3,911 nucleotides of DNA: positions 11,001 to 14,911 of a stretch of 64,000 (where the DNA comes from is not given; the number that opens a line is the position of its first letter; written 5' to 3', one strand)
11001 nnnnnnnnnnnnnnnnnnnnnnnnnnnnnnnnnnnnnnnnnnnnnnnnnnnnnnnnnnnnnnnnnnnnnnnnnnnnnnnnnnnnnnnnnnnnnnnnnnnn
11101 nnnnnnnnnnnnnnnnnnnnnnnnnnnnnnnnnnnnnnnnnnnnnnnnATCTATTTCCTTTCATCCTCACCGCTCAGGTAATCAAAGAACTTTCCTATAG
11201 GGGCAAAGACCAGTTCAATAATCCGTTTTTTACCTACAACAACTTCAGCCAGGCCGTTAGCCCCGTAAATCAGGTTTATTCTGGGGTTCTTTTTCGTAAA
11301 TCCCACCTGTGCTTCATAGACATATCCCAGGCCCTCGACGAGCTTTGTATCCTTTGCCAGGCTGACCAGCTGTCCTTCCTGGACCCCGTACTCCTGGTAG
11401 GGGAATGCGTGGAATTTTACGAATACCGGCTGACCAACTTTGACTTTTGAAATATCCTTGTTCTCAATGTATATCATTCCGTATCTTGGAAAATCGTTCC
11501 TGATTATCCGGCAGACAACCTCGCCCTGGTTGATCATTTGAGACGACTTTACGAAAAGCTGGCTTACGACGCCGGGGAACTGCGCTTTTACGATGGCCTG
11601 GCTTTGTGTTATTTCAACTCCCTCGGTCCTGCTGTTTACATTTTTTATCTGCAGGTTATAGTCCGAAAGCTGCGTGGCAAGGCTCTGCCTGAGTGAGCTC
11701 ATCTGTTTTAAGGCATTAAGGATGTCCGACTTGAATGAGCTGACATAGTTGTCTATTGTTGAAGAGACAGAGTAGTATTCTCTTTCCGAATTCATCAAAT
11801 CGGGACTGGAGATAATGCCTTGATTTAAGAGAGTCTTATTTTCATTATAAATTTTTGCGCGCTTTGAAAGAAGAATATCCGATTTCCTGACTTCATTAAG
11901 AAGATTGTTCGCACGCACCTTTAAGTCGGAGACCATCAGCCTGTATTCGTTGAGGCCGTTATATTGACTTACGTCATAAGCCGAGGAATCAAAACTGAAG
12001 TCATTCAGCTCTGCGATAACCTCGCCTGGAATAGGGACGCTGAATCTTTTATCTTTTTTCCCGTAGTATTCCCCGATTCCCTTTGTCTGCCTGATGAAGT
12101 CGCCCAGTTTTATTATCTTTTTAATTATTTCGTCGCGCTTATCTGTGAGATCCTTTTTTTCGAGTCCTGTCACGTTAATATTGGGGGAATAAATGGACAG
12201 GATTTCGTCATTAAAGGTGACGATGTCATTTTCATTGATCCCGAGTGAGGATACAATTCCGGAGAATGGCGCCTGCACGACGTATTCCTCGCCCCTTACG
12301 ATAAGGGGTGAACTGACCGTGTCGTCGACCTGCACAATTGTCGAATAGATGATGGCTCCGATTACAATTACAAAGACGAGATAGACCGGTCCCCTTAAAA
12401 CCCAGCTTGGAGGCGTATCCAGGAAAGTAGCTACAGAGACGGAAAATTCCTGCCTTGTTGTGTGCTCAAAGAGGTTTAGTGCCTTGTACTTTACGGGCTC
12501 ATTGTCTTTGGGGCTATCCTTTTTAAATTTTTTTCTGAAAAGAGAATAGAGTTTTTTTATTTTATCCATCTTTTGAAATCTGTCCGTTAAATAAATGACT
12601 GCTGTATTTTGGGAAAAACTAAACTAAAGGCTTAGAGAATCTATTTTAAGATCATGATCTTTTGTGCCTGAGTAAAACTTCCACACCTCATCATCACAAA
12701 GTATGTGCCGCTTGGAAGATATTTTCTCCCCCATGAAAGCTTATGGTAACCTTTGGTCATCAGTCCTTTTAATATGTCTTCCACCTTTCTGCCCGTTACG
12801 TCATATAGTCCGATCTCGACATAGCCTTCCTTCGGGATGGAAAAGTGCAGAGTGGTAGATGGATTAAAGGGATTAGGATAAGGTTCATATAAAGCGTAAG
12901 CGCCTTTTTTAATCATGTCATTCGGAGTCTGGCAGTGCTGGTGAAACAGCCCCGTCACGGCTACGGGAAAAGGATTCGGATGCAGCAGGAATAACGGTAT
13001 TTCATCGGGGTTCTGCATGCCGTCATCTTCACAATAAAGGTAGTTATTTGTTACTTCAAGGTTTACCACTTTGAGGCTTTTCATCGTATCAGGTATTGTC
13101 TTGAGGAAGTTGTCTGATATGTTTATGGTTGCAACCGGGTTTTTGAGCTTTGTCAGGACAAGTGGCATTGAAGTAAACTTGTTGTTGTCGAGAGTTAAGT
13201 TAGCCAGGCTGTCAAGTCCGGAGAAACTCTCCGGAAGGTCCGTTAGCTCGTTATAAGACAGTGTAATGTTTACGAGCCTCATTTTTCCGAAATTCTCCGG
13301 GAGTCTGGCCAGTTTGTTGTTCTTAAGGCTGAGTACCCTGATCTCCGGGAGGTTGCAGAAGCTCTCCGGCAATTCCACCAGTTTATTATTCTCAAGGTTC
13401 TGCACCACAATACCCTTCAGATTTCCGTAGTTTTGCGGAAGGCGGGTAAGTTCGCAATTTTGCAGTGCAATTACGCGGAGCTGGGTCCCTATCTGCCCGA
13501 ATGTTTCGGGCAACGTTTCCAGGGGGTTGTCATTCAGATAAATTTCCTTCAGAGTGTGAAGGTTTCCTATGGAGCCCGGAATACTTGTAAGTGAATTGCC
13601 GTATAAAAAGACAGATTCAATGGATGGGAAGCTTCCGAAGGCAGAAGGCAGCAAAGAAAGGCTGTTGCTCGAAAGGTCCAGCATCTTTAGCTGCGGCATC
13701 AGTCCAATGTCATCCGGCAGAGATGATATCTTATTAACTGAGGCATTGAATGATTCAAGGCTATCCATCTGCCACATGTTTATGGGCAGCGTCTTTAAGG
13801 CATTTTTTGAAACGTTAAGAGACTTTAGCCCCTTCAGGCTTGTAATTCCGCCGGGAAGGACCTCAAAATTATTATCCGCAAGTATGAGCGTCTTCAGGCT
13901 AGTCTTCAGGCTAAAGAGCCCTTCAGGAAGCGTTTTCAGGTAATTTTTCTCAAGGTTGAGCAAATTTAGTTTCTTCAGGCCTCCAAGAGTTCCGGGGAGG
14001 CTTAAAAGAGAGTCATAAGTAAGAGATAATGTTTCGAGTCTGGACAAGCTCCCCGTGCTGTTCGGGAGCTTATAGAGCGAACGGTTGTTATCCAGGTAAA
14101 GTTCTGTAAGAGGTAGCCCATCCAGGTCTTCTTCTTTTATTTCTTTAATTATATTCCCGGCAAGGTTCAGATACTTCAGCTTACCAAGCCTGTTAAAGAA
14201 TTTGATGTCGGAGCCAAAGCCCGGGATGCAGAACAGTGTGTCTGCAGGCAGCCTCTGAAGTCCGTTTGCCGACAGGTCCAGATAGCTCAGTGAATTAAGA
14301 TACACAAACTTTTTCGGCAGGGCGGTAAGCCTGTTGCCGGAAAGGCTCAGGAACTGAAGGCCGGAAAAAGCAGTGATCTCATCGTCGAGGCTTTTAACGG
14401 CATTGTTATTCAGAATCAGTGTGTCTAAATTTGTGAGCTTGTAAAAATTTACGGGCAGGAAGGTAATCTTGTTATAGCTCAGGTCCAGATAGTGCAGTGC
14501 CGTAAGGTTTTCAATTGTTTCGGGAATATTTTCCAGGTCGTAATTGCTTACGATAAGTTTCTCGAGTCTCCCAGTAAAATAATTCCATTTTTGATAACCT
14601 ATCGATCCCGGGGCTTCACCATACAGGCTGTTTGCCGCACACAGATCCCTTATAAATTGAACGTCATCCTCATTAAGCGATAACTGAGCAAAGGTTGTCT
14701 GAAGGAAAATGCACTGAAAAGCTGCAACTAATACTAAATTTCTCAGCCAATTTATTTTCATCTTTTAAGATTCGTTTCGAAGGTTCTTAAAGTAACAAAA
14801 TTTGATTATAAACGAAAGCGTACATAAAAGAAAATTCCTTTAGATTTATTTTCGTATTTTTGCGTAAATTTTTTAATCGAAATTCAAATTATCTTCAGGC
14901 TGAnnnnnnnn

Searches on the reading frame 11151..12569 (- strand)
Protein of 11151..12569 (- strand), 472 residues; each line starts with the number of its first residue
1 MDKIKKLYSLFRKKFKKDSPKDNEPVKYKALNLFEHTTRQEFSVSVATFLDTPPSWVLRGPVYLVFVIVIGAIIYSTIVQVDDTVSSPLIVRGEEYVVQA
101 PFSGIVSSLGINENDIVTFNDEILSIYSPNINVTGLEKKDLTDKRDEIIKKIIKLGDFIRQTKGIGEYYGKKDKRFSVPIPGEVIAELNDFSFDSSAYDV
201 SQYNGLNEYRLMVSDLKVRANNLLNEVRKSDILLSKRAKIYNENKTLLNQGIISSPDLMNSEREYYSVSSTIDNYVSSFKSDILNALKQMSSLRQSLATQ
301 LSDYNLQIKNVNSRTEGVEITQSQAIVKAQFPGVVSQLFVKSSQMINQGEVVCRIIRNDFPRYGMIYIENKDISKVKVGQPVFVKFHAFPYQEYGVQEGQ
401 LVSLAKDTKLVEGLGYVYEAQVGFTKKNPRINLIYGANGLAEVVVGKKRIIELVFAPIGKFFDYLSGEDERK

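Call 3: search_protein_families(library=pfam, proteins=[window:11151-12569:-], max_evalue=0.1)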
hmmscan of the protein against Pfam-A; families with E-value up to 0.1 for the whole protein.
window:11151-12569:- (472 aa): 6 families
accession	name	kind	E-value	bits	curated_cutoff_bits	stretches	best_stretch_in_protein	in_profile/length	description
PF13437.12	HlyD_3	-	1.6e-13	51.7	22.2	2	327-422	2-91/106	HlyD family secretion protein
PF16576.10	HlyD_D23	-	1.3e-10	41.4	30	1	253-393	51-176/214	Barrel-sandwich domain of CusB or HlyD membrane-fusion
PF00364.28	Biotin_lipoyl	-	2.4e-05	24.5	22.1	0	323-355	41-73/73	Biotin-requiring enzyme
PF13533.13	Biotin_lipoyl_2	-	0.0013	19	29.8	1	327-351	3-27/32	Biotin-lipoyl like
PF09008.15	Head_binding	-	0.045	14.5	24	0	366-391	49-74/113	Head binding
PF22638.1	FlgK_D1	-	0.05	13.6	28.6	0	116-155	85-119/233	Flagellar hook-associated protein FlgK helical domain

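Call 4: search_protein_families(library=ncbifam, proteins=[window:11151-12569:-], max_evalue=0.1)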
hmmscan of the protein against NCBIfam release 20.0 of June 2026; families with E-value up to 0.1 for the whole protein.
window:11151-12569:- (472 aa): 11 families
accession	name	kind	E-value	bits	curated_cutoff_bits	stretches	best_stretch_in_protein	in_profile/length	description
TIGR01843.1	type_I_hlyD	subfamily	2.9e-28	99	208.65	1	58-459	4-412/422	HlyD family type I secretion periplasmic adaptor subunit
TIGR01730.1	RND_mfp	subfamily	1.2e-11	44.2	94.9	1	304-394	114-203/322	efflux RND transporter periplasmic adaptor subunit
TIGR00998.1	8a0101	subfamily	6.2e-11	41.8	390.8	1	231-404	128-281/334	EmrA/EmrK family multidrug efflux transporter periplasmic adaptor subunit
TIGR03794.1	NHLM_micro_HlyD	equivalog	7.7e-06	25.1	156.2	1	66-406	27-338/421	NHLP bacteriocin system secretion protein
TIGR00999.1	8a0102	subfamily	2.3e-05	23.6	319.3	1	215-274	17-76/271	CzcB/NccB family metal efflux transporter periplasmic adaptor subunit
NF007785.0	PRK10476.1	equivalog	0.0012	17.8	376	1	286-385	167-268/347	multidrug transporter subunit MdtN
TIGR02971.1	heterocyst_DevB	subfamily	0.005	16.3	129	1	235-392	114-270/327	ABC exporter membrane fusion protein, DevB family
NF007850.1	PRK10559.1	equivalog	0.018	14.2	400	1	303-382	126-204/303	p-hydroxybenzoic acid efflux pump subunit AaeA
NF049873.2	cytotoxin_MakE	exception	0.043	12.8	360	0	272-330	97-155/352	alpha-pore-forming cytotoxin subunit MakE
NF009731.0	PRK13254.1-5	equivalog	0.057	13.1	152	0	314-352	70-108/155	cytochrome c maturation protein CcmE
NF006761.0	PRK09282.1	domain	0.096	11.1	402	0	275-354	472-551/591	pyruvate carboxylase subunit B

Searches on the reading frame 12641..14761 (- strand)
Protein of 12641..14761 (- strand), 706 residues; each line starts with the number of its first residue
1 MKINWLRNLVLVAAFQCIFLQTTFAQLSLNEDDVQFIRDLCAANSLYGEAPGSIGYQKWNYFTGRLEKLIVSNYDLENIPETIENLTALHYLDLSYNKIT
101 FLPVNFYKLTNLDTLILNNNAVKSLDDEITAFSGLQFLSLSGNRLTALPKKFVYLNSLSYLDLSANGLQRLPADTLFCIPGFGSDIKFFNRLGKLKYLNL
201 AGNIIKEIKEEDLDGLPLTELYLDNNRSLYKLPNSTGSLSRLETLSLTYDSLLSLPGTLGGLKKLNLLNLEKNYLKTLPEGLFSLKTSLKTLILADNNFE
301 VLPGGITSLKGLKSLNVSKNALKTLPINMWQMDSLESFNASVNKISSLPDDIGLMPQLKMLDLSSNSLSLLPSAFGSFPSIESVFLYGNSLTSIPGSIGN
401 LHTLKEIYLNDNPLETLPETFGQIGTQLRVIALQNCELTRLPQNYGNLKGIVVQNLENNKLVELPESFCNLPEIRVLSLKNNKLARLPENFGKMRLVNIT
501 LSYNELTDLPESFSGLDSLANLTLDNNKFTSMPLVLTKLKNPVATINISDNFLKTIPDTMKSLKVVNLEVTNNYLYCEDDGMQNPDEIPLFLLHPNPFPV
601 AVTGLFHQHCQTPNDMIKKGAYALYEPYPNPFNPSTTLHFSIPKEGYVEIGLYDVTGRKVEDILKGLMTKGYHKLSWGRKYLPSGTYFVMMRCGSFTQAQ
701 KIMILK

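Call 3: search_protein_families(library=pfam, proteins=[window:12641-14761:-], max_evalue=0.1)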
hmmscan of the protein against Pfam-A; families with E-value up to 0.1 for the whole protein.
window:12641-14761:- (706 aa): 12 families
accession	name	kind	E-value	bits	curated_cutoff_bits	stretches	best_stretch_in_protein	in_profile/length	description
PF13855.12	LRR_8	-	1.1e-57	192.1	27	11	110-168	1-61/61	Leucine rich repeat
PF12799.13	LRR_4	-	2.4e-38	129.7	27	8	88-127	2-41/44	Leucine Rich repeats (2 copies)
PF23598.1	LRR_14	-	1.2e-36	126.6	40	7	259-338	43-119/353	Leucine-rich repeat region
PF00560.39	LRR_1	-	3.5e-23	77.1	20.6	0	357-377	1-22/23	Leucine Rich Repeat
PF23286.1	LRR_13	-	4.2e-08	33.6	30.1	1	414-489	16-89/210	Disease resistance protein RPS4B-like, leucine-rich repeats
PF14580.12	LRR_9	-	4.5e-08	33.3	30.5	1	83-168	34-125/175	Leucine-rich repeat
PF23211.1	LRR_LRWD1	-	9.7e-08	32.4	28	0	395-438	35-76/190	Leucine-rich repeat and WD repeat-containing protein 1, LRR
PF18962.6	Por_Secre_tail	-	1.9e-06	28.5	27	1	628-704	2-75/75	Secretion system C-terminal sorting domain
PF13306.12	LRR_5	-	0.00072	19.9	27.7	0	263-341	34-109/127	BspA type Leucine rich repeat region (6 copies)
PF25013.1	LRR_Zer-1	-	0.0086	16.7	27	1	82-172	3-102/137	Zer-1-like, Leucine-rich repeats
PF23952.1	LRR_EndoS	-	0.014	16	27.9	1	305-366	54-116/116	Endo-beta-N-acetylglucosaminidase EndoS LRR domain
PF24048.1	LRR_NXF1-5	-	0.02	14.9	30.5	0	319-369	43-93/142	NXF1/2/3/5 leucine-rich repeat domain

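Call 4: search_protein_families(library=ncbifam, proteins=[window:12641-14761:-], max_evalue=0.1)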
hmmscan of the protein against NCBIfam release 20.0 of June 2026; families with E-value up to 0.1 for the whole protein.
window:12641-14761:- (706 aa): 11 families
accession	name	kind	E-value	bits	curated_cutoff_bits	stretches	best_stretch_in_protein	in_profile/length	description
NF041381.1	XopAC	subfamily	4.2e-61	207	450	4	289-419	68-201/451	XopAC/AvrAC family type III secretion system effector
NF041400.1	XopAE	equivalog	5.3e-54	183.9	600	4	252-422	32-205/478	type III secretion system effector XopAE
NF047464.1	FibnectbindLIC11051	equivalog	1.8e-51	175.4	1000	4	288-450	489-651/685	LIC_11051 family fibronectin-binding protein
NF041351.1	XopL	equivalog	1.4e-39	136.2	500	4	229-423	63-269/497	type III secretion system leucine-rich repeat domain-containing effector XopL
NF011897.0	PRK15370.1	equivalog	7.3e-27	93.5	1113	3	267-494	203-410/755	SPI-1 type III secretion system effector E3 ubiquitin transferase SlrP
NF011917.0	PRK15387.1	equivalog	6.5e-12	44.2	1243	4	336-562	245-443/788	type III secretion system effector E3 ubiquitin transferase SspH2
TIGR04183.1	Por_Secre_tail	domain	3.4e-07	30.1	23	1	628-704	2-71/72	T9SS type A sorting domain-containing protein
NF038113.1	T9SSA_dep_M36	equivalog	5.3e-06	24.9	885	1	625-704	793-868/869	T9SS-dependent M36 family metallopeptidase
NF033187.0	internalin_J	exception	0.00034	19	1700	1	86-176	220-304/846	class 1 internalin InlJ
NF052323.1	T9SSA_dep_M6i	equivalog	0.00098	17.2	600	1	628-697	961-1030/1043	T9SS-dependent M6-like inactivated metalloprotease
NF033707.1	T9SS_sortase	equivalog_domain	0.059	11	420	1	628-696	1002-1080/1095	type IX secretion system sortase PorU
